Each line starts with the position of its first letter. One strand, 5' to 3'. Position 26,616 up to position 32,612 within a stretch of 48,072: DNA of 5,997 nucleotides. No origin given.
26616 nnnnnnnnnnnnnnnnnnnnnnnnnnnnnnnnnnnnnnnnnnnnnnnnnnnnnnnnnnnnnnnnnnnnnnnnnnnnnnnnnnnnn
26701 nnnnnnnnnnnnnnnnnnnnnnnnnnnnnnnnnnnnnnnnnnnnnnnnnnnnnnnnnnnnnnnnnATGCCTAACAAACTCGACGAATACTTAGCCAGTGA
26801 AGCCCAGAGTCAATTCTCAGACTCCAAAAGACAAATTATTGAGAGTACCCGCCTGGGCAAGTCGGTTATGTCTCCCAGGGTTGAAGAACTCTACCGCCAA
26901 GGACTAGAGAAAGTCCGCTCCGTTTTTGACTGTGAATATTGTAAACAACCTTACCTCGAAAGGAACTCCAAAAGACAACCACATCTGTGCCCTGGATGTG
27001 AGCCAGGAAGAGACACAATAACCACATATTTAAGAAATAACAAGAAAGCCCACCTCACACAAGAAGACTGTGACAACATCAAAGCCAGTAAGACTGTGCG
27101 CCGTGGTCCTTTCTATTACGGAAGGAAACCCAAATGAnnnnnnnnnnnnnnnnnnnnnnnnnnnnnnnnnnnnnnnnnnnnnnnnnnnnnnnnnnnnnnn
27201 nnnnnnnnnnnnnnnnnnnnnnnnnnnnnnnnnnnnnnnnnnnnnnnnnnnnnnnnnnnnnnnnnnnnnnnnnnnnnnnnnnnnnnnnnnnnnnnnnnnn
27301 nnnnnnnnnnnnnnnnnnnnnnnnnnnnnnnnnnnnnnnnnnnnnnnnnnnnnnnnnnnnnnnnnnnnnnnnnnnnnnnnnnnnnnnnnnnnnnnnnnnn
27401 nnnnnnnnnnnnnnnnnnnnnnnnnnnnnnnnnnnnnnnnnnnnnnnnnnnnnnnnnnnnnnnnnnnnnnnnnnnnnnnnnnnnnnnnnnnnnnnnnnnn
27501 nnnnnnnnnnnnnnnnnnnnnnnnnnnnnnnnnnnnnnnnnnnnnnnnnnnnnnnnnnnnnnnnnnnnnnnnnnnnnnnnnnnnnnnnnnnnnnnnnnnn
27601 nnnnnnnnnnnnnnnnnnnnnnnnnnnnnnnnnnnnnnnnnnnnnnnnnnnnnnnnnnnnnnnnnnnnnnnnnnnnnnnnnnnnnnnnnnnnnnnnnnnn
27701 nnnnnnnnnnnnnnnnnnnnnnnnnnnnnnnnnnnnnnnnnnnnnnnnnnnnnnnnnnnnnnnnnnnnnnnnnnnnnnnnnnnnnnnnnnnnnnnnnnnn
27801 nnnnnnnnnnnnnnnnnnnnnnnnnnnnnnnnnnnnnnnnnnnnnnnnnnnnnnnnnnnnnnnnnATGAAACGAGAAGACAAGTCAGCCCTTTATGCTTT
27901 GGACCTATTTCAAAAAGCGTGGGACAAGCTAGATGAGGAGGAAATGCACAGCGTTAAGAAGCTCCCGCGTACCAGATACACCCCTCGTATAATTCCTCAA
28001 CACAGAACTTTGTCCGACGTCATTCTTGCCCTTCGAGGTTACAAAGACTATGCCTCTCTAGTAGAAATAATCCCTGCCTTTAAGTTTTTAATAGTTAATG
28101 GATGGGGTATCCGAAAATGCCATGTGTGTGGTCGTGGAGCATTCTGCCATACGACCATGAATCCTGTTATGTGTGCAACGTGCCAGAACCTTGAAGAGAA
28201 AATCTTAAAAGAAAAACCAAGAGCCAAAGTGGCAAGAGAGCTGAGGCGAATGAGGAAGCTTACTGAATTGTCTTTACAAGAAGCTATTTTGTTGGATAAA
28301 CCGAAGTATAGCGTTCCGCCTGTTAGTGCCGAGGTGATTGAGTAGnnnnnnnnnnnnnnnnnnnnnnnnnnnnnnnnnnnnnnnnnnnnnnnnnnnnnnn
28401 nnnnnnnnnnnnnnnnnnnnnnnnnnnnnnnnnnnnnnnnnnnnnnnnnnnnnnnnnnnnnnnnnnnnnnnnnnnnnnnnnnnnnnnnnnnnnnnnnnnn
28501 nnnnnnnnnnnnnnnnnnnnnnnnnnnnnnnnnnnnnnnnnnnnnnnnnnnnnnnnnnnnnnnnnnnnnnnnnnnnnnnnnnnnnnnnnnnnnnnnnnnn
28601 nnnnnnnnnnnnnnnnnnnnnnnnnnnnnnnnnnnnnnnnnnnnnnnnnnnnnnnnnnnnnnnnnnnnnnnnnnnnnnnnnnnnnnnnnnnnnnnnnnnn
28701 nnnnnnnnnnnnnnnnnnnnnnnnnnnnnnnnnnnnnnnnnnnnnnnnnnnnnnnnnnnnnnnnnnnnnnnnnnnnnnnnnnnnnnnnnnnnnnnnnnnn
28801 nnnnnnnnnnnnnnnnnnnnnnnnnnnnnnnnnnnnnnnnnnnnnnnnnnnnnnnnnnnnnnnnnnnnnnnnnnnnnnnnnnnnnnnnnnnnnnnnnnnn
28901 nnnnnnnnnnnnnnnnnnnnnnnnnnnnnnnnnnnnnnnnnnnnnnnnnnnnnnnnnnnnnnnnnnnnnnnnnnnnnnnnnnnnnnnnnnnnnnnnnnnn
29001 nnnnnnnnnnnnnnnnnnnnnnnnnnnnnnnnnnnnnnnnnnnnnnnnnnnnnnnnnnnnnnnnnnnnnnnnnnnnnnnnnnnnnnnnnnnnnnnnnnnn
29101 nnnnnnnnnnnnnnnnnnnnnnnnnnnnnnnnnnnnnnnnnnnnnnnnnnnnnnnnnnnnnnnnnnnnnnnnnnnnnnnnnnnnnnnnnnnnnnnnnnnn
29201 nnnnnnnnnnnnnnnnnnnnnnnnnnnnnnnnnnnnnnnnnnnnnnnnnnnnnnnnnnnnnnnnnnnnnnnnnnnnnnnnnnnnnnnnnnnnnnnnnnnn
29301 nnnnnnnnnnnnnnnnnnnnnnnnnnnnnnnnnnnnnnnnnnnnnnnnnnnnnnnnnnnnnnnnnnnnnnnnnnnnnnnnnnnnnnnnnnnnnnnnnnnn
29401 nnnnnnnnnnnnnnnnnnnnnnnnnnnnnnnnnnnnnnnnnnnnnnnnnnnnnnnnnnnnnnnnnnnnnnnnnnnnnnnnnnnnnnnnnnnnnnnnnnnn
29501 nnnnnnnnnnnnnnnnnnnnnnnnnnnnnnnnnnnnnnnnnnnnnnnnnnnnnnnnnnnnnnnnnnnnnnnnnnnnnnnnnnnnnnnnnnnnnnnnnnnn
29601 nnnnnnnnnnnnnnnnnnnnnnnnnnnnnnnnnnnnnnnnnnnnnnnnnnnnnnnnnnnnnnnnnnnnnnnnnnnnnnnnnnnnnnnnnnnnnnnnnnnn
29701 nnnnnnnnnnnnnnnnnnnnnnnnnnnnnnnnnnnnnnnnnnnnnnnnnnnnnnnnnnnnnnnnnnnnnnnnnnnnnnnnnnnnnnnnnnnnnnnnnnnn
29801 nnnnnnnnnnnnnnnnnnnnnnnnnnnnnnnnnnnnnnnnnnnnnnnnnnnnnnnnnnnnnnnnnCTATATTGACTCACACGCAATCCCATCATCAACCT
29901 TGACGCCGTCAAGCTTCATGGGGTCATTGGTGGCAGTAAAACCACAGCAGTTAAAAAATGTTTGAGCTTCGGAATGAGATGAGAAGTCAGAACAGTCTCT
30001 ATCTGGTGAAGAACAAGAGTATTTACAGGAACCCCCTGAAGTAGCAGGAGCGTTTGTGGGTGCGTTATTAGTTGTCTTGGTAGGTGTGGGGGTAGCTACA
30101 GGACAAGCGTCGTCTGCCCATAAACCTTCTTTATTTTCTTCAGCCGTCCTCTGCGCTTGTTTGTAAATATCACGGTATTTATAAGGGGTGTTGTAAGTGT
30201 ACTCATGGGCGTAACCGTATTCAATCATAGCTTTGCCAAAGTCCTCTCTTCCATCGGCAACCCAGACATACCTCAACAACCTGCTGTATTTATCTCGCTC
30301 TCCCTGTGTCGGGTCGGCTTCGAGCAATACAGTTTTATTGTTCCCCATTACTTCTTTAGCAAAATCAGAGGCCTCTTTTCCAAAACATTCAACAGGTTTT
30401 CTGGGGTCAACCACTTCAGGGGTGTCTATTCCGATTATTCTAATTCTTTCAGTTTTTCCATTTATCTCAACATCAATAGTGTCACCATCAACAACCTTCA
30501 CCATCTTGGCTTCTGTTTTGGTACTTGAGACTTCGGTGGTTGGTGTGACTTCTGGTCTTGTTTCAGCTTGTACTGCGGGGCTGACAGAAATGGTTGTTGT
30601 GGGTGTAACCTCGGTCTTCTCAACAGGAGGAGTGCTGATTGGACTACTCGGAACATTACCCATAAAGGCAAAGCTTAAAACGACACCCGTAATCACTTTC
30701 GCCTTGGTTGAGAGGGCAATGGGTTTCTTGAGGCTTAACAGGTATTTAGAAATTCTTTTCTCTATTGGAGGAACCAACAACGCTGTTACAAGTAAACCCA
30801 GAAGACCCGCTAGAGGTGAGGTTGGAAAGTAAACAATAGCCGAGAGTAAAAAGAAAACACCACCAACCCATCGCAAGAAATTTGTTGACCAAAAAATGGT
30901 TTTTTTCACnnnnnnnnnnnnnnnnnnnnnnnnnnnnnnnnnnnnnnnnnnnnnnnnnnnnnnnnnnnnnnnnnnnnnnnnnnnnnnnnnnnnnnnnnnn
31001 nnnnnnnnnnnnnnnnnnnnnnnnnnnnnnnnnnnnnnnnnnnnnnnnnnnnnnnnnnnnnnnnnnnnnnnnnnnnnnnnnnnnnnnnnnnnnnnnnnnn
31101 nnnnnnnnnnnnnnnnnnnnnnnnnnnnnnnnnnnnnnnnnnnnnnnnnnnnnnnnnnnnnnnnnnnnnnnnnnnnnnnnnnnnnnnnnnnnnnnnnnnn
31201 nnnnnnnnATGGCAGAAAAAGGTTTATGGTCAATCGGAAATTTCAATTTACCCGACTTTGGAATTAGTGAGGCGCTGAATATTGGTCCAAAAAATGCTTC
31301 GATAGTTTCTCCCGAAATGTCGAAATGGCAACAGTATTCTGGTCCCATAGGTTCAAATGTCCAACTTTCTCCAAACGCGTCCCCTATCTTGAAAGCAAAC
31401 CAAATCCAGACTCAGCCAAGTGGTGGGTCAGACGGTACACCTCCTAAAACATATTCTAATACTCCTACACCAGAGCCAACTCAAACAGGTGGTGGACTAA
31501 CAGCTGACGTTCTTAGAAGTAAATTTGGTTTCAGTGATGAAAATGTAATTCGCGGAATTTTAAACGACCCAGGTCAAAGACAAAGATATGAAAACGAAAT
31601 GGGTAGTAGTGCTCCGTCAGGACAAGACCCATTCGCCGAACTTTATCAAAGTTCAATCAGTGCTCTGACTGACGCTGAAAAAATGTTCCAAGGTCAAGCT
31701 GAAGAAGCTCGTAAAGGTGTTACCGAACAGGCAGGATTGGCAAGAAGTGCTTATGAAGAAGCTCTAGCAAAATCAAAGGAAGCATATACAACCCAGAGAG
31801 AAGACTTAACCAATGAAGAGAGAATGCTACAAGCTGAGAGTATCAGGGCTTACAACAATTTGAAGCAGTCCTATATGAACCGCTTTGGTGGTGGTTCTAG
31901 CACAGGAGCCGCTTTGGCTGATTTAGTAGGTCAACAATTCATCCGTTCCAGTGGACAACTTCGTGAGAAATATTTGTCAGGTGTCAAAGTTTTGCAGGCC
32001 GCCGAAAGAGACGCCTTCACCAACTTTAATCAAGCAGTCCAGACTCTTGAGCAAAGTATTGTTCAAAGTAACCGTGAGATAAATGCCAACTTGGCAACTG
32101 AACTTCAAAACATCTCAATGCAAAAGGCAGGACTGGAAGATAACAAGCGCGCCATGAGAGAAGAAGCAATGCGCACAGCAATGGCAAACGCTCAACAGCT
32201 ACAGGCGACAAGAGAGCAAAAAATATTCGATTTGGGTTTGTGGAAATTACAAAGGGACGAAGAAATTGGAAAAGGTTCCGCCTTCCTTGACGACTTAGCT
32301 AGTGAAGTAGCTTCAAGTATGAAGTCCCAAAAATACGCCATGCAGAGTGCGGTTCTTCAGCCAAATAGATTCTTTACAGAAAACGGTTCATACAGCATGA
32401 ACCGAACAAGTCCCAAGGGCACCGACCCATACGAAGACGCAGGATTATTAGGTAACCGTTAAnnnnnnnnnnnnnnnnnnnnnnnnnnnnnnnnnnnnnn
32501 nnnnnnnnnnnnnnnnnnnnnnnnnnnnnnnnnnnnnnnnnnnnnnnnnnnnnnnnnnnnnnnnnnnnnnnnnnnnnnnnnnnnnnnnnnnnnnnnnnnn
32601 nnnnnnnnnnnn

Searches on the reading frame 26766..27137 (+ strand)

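Call 6: search_protein_families(library=pfam, proteins=[window:26766-27137:+], max_evalue=1)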
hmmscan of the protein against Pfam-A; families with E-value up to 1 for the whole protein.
window:26766-27137:+ (123 aa): 2 families
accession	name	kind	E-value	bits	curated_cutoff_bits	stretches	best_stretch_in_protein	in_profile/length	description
PF23451.1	Zn_ribbon_PaaD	-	0.18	11.9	27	1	36-63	22-49/53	PaaD zinc beta ribbon domain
PF07975.18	C1_4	-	0.91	10.3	28.9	0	49-63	21-35/55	TFIIH C1-like domain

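Call 8: search_protein_families(library=phrogs, proteins=[window:26766-27137:+], max_evalue=0.1)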
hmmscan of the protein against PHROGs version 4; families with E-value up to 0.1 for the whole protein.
window:26766-27137:+ (123 aa): 1 family
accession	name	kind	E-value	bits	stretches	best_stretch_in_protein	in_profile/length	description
phrog_1494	-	unknown function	0.057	13.6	1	48-103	144-188/226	-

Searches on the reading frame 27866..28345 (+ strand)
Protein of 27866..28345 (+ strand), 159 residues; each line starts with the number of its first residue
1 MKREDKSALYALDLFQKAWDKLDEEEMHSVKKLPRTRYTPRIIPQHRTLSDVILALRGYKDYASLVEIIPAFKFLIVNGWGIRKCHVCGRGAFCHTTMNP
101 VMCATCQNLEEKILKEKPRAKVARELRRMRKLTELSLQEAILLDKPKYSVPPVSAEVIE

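Call 45: search_protein_families(library=pfam, proteins=[window:27866-28345:+], max_evalue=0.01)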
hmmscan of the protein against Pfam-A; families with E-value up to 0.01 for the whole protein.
window:27866-28345:+ (159 aa): 1 family
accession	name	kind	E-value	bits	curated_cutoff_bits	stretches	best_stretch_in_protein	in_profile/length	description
PF24451.1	DUF7567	-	0.0067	16.8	27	0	83-108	17-42/131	Family of unknown function (DUF7567)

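Call 46: search_protein_families(library=phrogs, proteins=[window:27866-28345:+], max_evalue=0.01)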
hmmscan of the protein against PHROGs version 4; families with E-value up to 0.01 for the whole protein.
window:27866-28345:+ (159 aa): 0 families

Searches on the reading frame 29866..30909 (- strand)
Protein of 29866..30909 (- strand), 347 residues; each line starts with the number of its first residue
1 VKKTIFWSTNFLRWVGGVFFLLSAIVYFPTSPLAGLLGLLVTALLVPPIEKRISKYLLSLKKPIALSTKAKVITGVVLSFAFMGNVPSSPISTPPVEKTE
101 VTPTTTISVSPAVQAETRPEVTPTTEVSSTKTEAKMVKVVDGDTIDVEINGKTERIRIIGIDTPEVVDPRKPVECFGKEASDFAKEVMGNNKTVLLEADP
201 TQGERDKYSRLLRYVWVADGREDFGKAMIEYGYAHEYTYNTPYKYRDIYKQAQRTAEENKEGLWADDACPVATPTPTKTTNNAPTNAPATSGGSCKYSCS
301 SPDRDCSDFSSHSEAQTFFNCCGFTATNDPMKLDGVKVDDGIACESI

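Call 70: search_protein_families(library=ncbifam, proteins=[window:29866-30909:-], max_evalue=0.001)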
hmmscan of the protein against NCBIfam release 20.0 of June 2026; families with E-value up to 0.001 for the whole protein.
window:29866-30909:- (347 aa): 2 families
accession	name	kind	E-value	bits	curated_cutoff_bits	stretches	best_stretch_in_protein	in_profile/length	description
NF047694.1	TnucaseNucIStaph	equivalog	1.3e-33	115.9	250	1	128-264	41-174/175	thermonuclease NucI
NF047969.1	CaNuclEcnA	equivalog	7.9e-24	84.4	180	2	174-265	63-149/151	calcium-activated nuclease EcnA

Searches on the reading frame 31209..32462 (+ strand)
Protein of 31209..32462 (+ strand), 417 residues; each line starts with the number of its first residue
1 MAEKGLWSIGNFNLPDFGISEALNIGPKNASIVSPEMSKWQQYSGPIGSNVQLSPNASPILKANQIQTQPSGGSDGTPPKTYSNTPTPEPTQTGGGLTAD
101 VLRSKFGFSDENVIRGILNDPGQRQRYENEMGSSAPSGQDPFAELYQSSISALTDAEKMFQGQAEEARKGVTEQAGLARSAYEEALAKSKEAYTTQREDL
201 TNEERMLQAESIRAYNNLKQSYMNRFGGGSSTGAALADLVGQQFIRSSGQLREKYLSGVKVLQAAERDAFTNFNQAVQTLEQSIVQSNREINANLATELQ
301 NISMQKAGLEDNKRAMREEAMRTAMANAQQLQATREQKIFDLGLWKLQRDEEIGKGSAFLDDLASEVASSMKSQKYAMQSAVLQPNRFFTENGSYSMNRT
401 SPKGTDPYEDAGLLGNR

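Call 45: search_protein_families(library=pfam, proteins=[window:31209-32462:+], max_evalue=0.01)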
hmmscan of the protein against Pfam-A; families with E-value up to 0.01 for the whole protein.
window:31209-32462:+ (417 aa): 0 families

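Call 46: search_protein_families(library=phrogs, proteins=[window:31209-32462:+], max_evalue=0.01)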
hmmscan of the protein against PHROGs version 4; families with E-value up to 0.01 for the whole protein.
window:31209-32462:+ (417 aa): 0 families

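Call 85: search_dna_similar(query=window:31209-32462:+, collection=phages, mode=protein, max_evalue=0.001, max_rows=8)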
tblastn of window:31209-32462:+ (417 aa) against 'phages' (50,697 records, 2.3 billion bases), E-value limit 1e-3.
No match.
